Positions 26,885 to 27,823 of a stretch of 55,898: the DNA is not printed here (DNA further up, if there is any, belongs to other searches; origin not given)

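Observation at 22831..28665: Translationally coupled operon predicting a branched 2,6-dideoxy-3-C-methyl hexose (mycarose/virenose-type chemistry) in a surface-glycan locus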

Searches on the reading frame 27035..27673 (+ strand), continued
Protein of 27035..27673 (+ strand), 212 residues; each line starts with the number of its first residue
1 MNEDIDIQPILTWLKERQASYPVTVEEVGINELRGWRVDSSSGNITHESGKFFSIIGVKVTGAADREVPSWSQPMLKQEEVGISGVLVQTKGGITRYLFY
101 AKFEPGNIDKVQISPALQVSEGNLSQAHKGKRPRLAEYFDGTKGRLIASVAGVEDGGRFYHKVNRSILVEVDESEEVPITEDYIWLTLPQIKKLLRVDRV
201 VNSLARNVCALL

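Call 47: fold_search(model_id=the predicted structure, library=pdb)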
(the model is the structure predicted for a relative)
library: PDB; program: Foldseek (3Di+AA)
matches with E <= 10: 846; with E <= 0.001: 53
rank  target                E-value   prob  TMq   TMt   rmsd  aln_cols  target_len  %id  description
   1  4j7h_A                2.0e-14  1.00  0.67  0.34   7.6       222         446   30  Crystal structure of EvaA, a 2,3-dehydratase in complex with dTDP-benzene and dTDP-rhamnose (released 2013-05-22)
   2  4j7g_A                6.9e-14  1.00  0.67  0.33   7.7       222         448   30  Crystal structure of EvaA, a 2,3-dehydratase in complex with dTDP-fucose and dTDP-rhamnose (released 2013-05-22)
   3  4j7h_B                1.8e-13  1.00  0.66  0.33   7.6       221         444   30  Crystal structure of EvaA, a 2,3-dehydratase in complex with dTDP-benzene and dTDP-rhamnose (released 2013-05-22)
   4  4j7g_B                4.2e-13  1.00  0.66  0.33   7.6       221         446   29  Crystal structure of EvaA, a 2,3-dehydratase in complex with dTDP-fucose and dTDP-rhamnose (released 2013-05-22)
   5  8ptt_A                1.7e-05  1.00  0.39  0.42   8.0       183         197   14  Human NUDT5 in complex with MRK-952 (released 2024-07-24)
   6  1ktg_A                2.8e-05  1.00  0.32  0.45   7.7       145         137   14  Crystal Structure of a C. elegans Ap4A Hydrolase Binary Complex (released 2002-05-08)
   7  5qh9                  2.9e-05  1.00  0.42  0.47   9.4       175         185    9  PanDDA analysis group deposition of models with modelled events (e.g. bound ligands) -- Crystal Structure of NUDT7 in co (released 2019-03-27)
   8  8rdz_A                4.0e-05  1.00  0.40  0.43   8.7       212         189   12  Crystal Structure of Human ADP-ribose Pyrophosphatase NUDT5 In complex with Ibrutinib (released 2024-05-01)
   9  7efa_B                6.2e-05  1.00  0.31  0.41   6.7       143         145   14  Crystal structure of the complex between the C-terminal domain of mouse MUTYH and human PCNA (released 2021-06-23)
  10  1kt9                  7.0e-05  1.00  0.38  0.57   6.4       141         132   13  Crystal Structure of C. elegans Ap4A Hydrolase (released 2002-05-08)
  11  6gru_D                7.0e-05  1.00  0.40  0.44   8.0       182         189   16  Crystal structure of human NUDT5 (released 2018-06-27)
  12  6gru_A                7.0e-05  1.00  0.40  0.43   7.8       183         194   15  Crystal structure of human NUDT5 (released 2018-06-27)
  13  2dsb_A                8.0e-05  1.00  0.39  0.39   7.5       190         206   16  Crystal structure of human ADP-ribose pyrophosphatase NUDT5 (released 2006-11-14)
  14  7ef8_A                9.6e-05  1.00  0.34  0.20   9.2       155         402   14  Crystal structure of mouse MUTYH in complex with DNA containing AP site analogue:8-oxoG (Form I) (released 2021-06-23)
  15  5qgg                  1.1e-04  1.00  0.37  0.41   9.7       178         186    8  PanDDA analysis group deposition of models with modelled events (e.g. bound ligands) -- Crystal Structure of NUDT7 in co (released 2019-03-27)
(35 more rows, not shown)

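Call 52: find_encoding_contigs(protein=P0133, flank=8000, max_places=3)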
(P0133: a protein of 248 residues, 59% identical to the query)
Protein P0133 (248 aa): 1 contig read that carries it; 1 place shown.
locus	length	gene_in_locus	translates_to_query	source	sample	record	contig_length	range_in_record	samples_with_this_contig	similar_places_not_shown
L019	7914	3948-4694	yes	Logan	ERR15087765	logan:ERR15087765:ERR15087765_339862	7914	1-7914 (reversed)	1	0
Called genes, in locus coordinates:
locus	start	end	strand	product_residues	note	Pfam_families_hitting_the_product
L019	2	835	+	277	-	?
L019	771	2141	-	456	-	PF13231:PMT_2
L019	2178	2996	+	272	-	PF00483:NTP_transferase, PF12804:NTP_transf_3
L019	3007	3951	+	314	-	PF00535:Glycos_transf_2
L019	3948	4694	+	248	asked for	PF03559:Hexose_dehydrat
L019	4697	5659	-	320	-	PF01073:3Beta_HSD, PF01370:Epimerase, PF02719:Polysacc_synt_2, PF04321:RmlD_sub_bind, PF07993:NAD_binding_4, PF13460:NAD_binding_10, PF16363:GDP_Man_Dehyd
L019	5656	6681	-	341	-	PF01408:GFO_IDH_MocA, PF02894:GFO_IDH_MocA_C (faint), PF22725:GFO_IDH_MocA_C3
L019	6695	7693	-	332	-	PF00535:Glycos_transf_2, PF10111:Glyco_tranf_2_2 (faint), PF13641:Glyco_tranf_2_3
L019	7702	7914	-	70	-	?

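Call 53: find_encoding_contigs(protein=P0177, flank=6000, max_places=3)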
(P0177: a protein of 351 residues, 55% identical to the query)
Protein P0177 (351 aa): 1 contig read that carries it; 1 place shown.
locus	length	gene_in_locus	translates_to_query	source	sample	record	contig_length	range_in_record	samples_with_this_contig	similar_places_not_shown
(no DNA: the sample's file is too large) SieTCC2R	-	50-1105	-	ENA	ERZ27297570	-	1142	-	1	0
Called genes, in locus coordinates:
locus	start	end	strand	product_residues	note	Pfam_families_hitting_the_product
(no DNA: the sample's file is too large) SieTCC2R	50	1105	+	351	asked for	PF03559:Hexose_dehydrat, PF01541:GIY-YIG, PF03559:Hexose_dehydrat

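Call 60: find_homologous_proteins(query=P0133, max_evalue=1e-20)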
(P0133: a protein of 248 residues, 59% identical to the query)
Query P0133 (248 aa): 1287 proteins with E <= 1e-20 among 2141 candidates; the best 120 are listed.
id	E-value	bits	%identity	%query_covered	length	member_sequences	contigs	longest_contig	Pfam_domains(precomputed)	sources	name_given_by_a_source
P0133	7.6e-163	557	100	100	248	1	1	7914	PF03559.21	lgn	-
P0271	1.5e-130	452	82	100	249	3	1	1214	PF03559.21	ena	-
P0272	1.0e-121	423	75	100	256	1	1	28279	PF03559.21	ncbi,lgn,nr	ncbi:MAG: NDP-hexose 2,3-dehydratase family protein [bacterium]|nr:NDP-hexose 2,3-dehydratase family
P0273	3.7e-116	405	71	100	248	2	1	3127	PF03559.21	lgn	-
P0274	1.1e-115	403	71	100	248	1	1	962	PF03559.21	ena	-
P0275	5.0e-115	401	70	99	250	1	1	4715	PF03559.21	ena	-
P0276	1.4e-114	399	71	100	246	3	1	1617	PF03559.21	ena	-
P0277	3.7e-114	398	70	100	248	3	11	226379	PF03559.21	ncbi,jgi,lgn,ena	ncbi:MAG TPA: NDP-hexose 2,3-dehydratase family protein [Candidatus Paceibacterota bacterium]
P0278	3.1e-113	395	69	100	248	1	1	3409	PF03559.21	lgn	-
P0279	6.8e-112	391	69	100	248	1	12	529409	PF03559.21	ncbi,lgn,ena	-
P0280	2.7e-111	389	70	100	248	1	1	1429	PF03559.21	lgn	-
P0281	3.2e-111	388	69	100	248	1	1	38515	PF03559.21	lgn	-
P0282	3.6e-111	388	69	99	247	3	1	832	PF03559.21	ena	-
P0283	4.9e-111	388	67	100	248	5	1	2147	PF03559.21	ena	-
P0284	6.3e-111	387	69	100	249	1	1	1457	PF03559.21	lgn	-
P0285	1.3e-110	386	69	99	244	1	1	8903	PF03559.21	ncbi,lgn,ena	-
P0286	2.7e-110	385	68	100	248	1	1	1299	PF03559.21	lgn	-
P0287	2.7e-109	382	69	99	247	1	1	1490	PF03559.21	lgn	-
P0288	6.3e-109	381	67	98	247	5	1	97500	PF03559.21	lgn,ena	-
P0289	1.5e-107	376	68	100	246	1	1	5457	PF03559.21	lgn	-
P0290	7.9e-107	374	67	100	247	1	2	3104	PF03559.21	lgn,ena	-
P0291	2.0e-106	373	68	99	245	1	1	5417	PF03559.21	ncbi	-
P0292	9.4e-106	371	66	100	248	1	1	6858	PF03559.21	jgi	-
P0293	2.8e-105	369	66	100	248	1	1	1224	PF03559.21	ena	-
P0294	3.7e-104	365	66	98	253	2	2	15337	PF03559.21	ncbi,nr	ncbi:MAG: NDP-hexose 2,3-dehydratase family protein [Patescibacteria group bacterium]|nr:NDP-hexose 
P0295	1.0e-103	364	66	98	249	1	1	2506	PF03559.21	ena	-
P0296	2.9e-103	362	71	93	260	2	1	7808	PF03559.21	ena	-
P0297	1.8e-102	360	66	98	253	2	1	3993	PF03559.21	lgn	-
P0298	3.9e-102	359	64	99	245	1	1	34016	PF03559.21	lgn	-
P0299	5.2e-102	358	67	98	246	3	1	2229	PF03559.21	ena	-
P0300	6.6e-102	358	67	94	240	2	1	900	PF03559.21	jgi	-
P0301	1.2e-101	357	64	99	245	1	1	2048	PF03559.21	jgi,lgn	-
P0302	2.5e-101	356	64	99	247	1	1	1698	PF03559.21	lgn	-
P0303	3.4e-101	356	65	99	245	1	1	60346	PF03559.21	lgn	-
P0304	4.7e-101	355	67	93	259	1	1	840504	PF03559.21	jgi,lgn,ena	-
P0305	5.5e-101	355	65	98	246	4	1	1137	PF03559.21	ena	-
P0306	6.7e-101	355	64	99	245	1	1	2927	PF03559.21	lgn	-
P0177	6.7e-101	355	63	71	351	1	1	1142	PF03559.21,PF01541.31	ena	-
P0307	4.9e-100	352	65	99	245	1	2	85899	PF03559.21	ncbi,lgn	-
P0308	1.3e-99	350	64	100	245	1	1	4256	PF03559.21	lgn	-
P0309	6.1e-99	348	65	97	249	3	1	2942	PF03559.21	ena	-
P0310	9.1e-99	348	64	99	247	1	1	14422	PF03559.21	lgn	-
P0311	1.1e-98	347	64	98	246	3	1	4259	PF03559.21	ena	-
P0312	2.1e-98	346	64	98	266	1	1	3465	PF03559.21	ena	-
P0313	3.5e-98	346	62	99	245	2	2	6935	PF03559.21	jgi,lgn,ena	-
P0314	3.9e-98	346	61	100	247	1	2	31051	PF03559.21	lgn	-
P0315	4.0e-98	346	62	100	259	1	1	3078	PF03559.21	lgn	-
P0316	7.0e-98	345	64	97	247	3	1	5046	PF03559.21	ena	-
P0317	4.1e-97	342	64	99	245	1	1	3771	PF03559.21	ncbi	-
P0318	5.4e-97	342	61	98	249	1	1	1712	PF03559.21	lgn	-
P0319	1.3e-96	341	64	98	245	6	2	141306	PF03559.21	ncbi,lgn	-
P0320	1.5e-96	340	63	98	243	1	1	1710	PF03559.21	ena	-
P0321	2.4e-96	340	63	99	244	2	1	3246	PF03559.21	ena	-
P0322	3.9e-96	339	61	98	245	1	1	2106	PF03559.21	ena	-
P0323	4.3e-96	339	60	98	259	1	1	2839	PF03559.21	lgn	-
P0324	4.6e-96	339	61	98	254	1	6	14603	PF03559.21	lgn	-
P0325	5.2e-96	339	62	98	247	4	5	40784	PF03559.21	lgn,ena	-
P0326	6.7e-96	338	61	99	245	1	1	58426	PF03559.21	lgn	-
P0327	6.9e-96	338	61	98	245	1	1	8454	PF03559.21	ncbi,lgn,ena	-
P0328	9.6e-96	338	62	98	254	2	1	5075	PF03559.21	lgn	-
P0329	2.4e-95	336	61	99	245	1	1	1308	PF03559.21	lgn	-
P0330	2.9e-95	336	61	98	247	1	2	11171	PF03559.21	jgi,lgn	-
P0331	3.9e-95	336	63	99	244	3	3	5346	PF03559.21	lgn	-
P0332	6.6e-95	335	61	100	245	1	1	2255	PF03559.21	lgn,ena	-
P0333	9.6e-95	334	62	95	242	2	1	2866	PF03559.21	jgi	jgi:oxidase EvaA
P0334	1.1e-94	334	60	98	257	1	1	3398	PF03559.21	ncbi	-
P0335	1.2e-94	334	60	98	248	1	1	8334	PF03559.21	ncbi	-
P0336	1.2e-94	334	62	98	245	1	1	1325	PF03559.21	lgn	-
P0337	1.9e-94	334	62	96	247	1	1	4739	PF03559.21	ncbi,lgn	-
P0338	2.0e-94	333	61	98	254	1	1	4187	PF03559.21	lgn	-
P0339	2.5e-94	333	60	98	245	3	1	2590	PF03559.21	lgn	-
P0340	3.8e-94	333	63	100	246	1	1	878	PF03559.21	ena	-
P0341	4.0e-94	332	62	98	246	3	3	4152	PF03559.21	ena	-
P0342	4.8e-94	332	61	99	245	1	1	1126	PF03559.21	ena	-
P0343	5.8e-94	332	60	98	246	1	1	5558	PF03559.21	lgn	-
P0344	6.3e-94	332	61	98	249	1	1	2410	PF03559.21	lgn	-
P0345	8.4e-94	331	60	98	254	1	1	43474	PF03559.21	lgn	-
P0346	8.6e-94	331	59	98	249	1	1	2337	PF03559.21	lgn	-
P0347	9.1e-94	331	59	99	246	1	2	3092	PF03559.21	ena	-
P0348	9.3e-94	331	63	98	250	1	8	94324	PF03559.21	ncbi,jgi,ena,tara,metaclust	tara:strand:+ start:6743 stop:7495 length:753 start_codon:yes stop_codon:yes gene_type:complete|meta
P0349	1.3e-93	331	62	99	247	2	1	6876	PF03559.21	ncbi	-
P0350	2.3e-93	330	60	98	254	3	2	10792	PF03559.21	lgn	-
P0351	3.4e-93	329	59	98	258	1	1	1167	PF03559.21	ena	-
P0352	4.6e-93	329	60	98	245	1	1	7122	PF03559.21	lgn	-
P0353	5.1e-93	329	59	98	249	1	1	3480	PF03559.21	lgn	-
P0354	6.1e-93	329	61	98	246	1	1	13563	PF03559.21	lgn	-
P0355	6.2e-93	329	60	98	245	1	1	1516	PF03559.21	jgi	jgi:oxidase EvaA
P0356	1.1e-92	328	60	93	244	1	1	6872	PF03559.21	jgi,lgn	-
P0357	1.2e-92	328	59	99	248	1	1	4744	PF03559.21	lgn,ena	-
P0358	1.3e-92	327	61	99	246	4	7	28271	PF03559.21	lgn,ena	-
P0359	1.5e-92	327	61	98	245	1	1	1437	PF03559.21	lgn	-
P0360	1.6e-92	327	58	100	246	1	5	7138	PF03559.21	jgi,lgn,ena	-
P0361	1.8e-92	327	58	99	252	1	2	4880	PF03559.21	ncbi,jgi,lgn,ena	-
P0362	2.6e-92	327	60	98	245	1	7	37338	PF03559.21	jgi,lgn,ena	-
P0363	3.5e-92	326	61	98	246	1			PF03559.21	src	-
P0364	5.3e-92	326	60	98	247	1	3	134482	PF03559.21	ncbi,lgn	-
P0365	6.2e-92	325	63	94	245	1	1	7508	PF03559.21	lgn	-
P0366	9.2e-92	325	61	97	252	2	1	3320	PF03559.21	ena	-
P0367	1.3e-91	324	57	99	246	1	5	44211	PF03559.21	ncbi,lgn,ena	-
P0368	1.5e-91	324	71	83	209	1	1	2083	PF03559.21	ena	-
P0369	1.8e-91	324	57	99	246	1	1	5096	PF03559.21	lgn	-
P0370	1.8e-91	324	57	99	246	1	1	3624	PF03559.21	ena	-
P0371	1.9e-91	324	59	98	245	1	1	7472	PF03559.21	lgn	-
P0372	2.4e-91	323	60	98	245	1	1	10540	PF03559.21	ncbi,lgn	ncbi:hypothetical protein BH11PAT1_BH11PAT1_2450 [soil metagenome]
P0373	2.5e-91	323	60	98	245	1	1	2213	PF03559.21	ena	-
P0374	2.8e-91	323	61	98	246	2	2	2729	PF03559.21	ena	-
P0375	4.0e-91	323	60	98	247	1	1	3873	PF03559.21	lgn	-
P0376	4.5e-91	322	60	99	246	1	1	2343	PF03559.21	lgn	-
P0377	5.2e-91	322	60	100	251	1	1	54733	PF03559.21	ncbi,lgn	-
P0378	8.7e-91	322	58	99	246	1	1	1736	PF03559.21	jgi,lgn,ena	-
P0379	1.2e-90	321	58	98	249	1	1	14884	PF03559.21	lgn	-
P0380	1.6e-90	321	59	98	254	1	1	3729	PF03559.21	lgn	-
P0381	1.7e-90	321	56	99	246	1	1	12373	PF03559.21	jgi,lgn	jgi:oxidase EvaA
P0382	3.1e-90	320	58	96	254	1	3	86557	PF03559.21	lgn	-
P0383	3.9e-90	319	59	98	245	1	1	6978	PF03559.21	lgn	-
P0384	4.9e-90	319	58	98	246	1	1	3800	PF03559.21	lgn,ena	-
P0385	5.5e-90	319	58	98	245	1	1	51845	PF03559.21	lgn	-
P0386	7.1e-90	319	59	99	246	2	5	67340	PF03559.21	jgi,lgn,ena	jgi:dTDP-4-dehydro-6-deoxy-alpha-D-glucopyranose 2,3-dehydratase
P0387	7.1e-90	319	64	89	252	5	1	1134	PF03559.21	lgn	-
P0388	7.2e-90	319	58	99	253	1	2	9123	PF03559.21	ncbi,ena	-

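Call 61: find_encoding_contigs(protein=P0304, flank=9000, max_places=1)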
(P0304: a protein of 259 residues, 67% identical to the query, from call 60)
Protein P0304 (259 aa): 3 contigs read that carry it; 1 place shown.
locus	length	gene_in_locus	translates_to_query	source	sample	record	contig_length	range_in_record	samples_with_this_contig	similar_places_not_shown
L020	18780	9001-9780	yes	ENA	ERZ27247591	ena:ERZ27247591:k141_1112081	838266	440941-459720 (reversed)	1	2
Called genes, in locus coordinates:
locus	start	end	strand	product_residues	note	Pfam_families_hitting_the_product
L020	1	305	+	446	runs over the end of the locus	PF01041:DegT_DnrJ_EryC1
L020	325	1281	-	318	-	PF00106:adh_short (weak), PF01073:3Beta_HSD, PF01370:Epimerase, PF02719:Polysacc_synt_2, PF04321:RmlD_sub_bind, PF07993:NAD_binding_4, PF08659:KR (weak), PF16363:GDP_Man_Dehyd, +1 more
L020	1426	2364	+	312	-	PF01073:3Beta_HSD, PF01370:Epimerase, PF02719:Polysacc_synt_2, PF04321:RmlD_sub_bind, PF05368:NmrA, PF07993:NAD_binding_4, PF13460:NAD_binding_10, PF16363:GDP_Man_Dehyd, +2 more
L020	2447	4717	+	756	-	PF00535:Glycos_transf_2, PF10111:Glyco_tranf_2_2, PF13641:Glyco_tranf_2_3, PF13231:PMT_2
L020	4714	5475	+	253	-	PF00535:Glycos_transf_2, PF13641:Glyco_tranf_2_3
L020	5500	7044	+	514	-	PF13231:PMT_2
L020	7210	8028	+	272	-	PF00483:NTP_transferase, PF12804:NTP_transf_3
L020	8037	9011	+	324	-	PF00535:Glycos_transf_2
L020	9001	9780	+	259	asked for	PF03559:Hexose_dehydrat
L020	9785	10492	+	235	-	PF13489:Methyltransf_23, PF13847:Methyltransf_31, PF08241:Methyltransf_11, PF08242:Methyltransf_12, PF13649:Methyltransf_25, PF01739:CheR (weak)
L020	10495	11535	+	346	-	PF01408:GFO_IDH_MocA, PF22725:GFO_IDH_MocA_C3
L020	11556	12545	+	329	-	PF01370:Epimerase, PF02719:Polysacc_synt_2, PF04321:RmlD_sub_bind, PF05368:NmrA, PF01073:3Beta_HSD, PF07993:NAD_binding_4, PF13460:NAD_binding_10, PF16363:GDP_Man_Dehyd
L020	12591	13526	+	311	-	PF01073:3Beta_HSD, PF01370:Epimerase, PF02719:Polysacc_synt_2, PF04321:RmlD_sub_bind, PF07993:NAD_binding_4 (faint), PF13460:NAD_binding_10, PF16363:GDP_Man_Dehyd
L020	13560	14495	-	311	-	PF01370:Epimerase, PF16363:GDP_Man_Dehyd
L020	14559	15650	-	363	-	PF20706:GT4-conflict (weak), PF00534:Glycos_transf_1, PF13692:Glyco_trans_1_4, PF13524:Glyco_trans_1_2 (weak)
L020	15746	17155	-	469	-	PF13231:PMT_2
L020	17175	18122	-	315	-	PF01408:GFO_IDH_MocA, PF22725:GFO_IDH_MocA_C3, PF02894:GFO_IDH_MocA_C (weak)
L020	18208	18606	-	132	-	PF25084:LbH_EIF2B (faint), PF25087:GMPPB_C (weak), PF00132:Hexapep, PF14602:Hexapep_2 (faint), PF00132:Hexapep (weak)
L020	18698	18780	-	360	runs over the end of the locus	PF01041:DegT_DnrJ_EryC1, PF01212:Beta_elim_lyase (faint)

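Call 62: find_encoding_contigs(protein=P0279, flank=9000, max_places=1)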
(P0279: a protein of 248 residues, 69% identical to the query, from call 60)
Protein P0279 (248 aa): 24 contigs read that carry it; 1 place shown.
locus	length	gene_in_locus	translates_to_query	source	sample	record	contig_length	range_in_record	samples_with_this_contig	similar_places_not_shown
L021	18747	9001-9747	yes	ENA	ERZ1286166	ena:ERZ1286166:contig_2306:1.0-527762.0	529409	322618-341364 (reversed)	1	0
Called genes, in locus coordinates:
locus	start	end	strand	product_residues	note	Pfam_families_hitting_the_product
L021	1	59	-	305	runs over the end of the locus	PF02779:Transket_pyr, PF02780:Transketolase_C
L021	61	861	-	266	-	PF00456:Transketolase_N, PF13292:DXP_synthase_N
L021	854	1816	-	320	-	PF01370:Epimerase, PF16363:GDP_Man_Dehyd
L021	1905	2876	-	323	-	PF01370:Epimerase, PF02719:Polysacc_synt_2 (faint), PF01073:3Beta_HSD, PF13460:NAD_binding_10 (weak), PF16363:GDP_Man_Dehyd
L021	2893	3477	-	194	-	PF01041:DegT_DnrJ_EryC1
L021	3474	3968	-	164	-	PF01041:DegT_DnrJ_EryC1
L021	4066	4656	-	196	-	PF01370:Epimerase, PF16363:GDP_Man_Dehyd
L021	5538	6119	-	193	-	PF00535:Glycos_transf_2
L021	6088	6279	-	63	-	PF00535:Glycos_transf_2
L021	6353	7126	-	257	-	-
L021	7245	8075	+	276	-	PF00483:NTP_transferase, PF12804:NTP_transf_3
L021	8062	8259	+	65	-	PF00535:Glycos_transf_2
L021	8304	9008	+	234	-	PF00535:Glycos_transf_2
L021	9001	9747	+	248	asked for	PF03559:Hexose_dehydrat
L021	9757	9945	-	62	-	-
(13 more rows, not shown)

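Call 63: find_encoding_contigs(protein=P0348, flank=9000, max_places=1)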
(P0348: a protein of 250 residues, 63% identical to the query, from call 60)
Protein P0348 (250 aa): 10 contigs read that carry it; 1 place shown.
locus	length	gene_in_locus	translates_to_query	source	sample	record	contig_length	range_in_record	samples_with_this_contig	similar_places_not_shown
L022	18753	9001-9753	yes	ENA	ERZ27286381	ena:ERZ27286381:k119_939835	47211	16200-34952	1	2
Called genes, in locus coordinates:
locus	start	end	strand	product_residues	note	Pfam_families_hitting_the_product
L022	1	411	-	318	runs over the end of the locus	PF00535:Glycos_transf_2, PF13641:Glyco_tranf_2_3 (weak)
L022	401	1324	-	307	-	PF01073:3Beta_HSD, PF01370:Epimerase, PF02719:Polysacc_synt_2 (weak), PF04321:RmlD_sub_bind, PF13460:NAD_binding_10 (weak), PF16363:GDP_Man_Dehyd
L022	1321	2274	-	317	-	PF01073:3Beta_HSD, PF01370:Epimerase, PF02719:Polysacc_synt_2, PF04321:RmlD_sub_bind, PF07993:NAD_binding_4, PF16363:GDP_Man_Dehyd, PF13460:NAD_binding_10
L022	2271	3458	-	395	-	PF03446:NAD_binding_2, PF03721:UDPG_MGDP_dh_N, PF00984:UDPG_MGDP_dh, PF03720:UDPG_MGDP_dh_C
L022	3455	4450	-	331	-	PF01408:GFO_IDH_MocA, PF02629:CoA_binding (weak), PF02894:GFO_IDH_MocA_C, PF22725:GFO_IDH_MocA_C3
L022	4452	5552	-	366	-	PF00155:Aminotran_1_2 (weak), PF01041:DegT_DnrJ_EryC1, PF01212:Beta_elim_lyase, PF00266:Aminotran_5 (weak), PF01053:Cys_Met_Meta_PP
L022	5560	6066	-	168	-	PF25084:LbH_EIF2B, PF00132:Hexapep, PF25087:GMPPB_C (weak), PF14602:Hexapep_2 (weak), PF00132:Hexapep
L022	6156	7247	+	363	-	PF01073:3Beta_HSD, PF01370:Epimerase, PF02719:Polysacc_synt_2, PF04321:RmlD_sub_bind, PF07993:NAD_binding_4, PF16363:GDP_Man_Dehyd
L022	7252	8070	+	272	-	PF00483:NTP_transferase, PF12804:NTP_transf_3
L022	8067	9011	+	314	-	PF00535:Glycos_transf_2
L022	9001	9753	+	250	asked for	PF03559:Hexose_dehydrat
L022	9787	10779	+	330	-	PF01408:GFO_IDH_MocA, PF22725:GFO_IDH_MocA_C3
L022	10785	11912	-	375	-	PF00534:Glycos_transf_1, PF13692:Glyco_trans_1_4, PF13524:Glyco_trans_1_2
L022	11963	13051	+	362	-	PF02350:Epimerase_2, PF04007:DUF354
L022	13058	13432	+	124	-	PF01648:ACPS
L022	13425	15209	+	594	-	PF21211:FkbH_N, PF03031:NIF (faint)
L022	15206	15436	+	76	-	PF00550:PP-binding (weak)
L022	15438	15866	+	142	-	PF01575:MaoC_dehydratas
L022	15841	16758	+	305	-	PF02522:Antibiotic_NAT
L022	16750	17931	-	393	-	PF00432:Prenyltrans (faint), PF06662:C5-epim_C (faint), PF07470:Glyco_hydro_88 (faint), PF07944:Beta-AFase-like_GH127_cat, PF09492:Pec_lyase (faint), PF25840:Ulvan_lyase_N (faint), PF06917:Pectate_lyase_2 (faint), PF13243:SQHop_cyclase_C (weak)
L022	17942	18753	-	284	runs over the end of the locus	PF03848:TehB (weak), PF08003:Methyltransf_9, PF13489:Methyltransf_23, PF13847:Methyltransf_31 (faint), PF08241:Methyltransf_11, PF08242:Methyltransf_12, PF13649:Methyltransf_25 (weak)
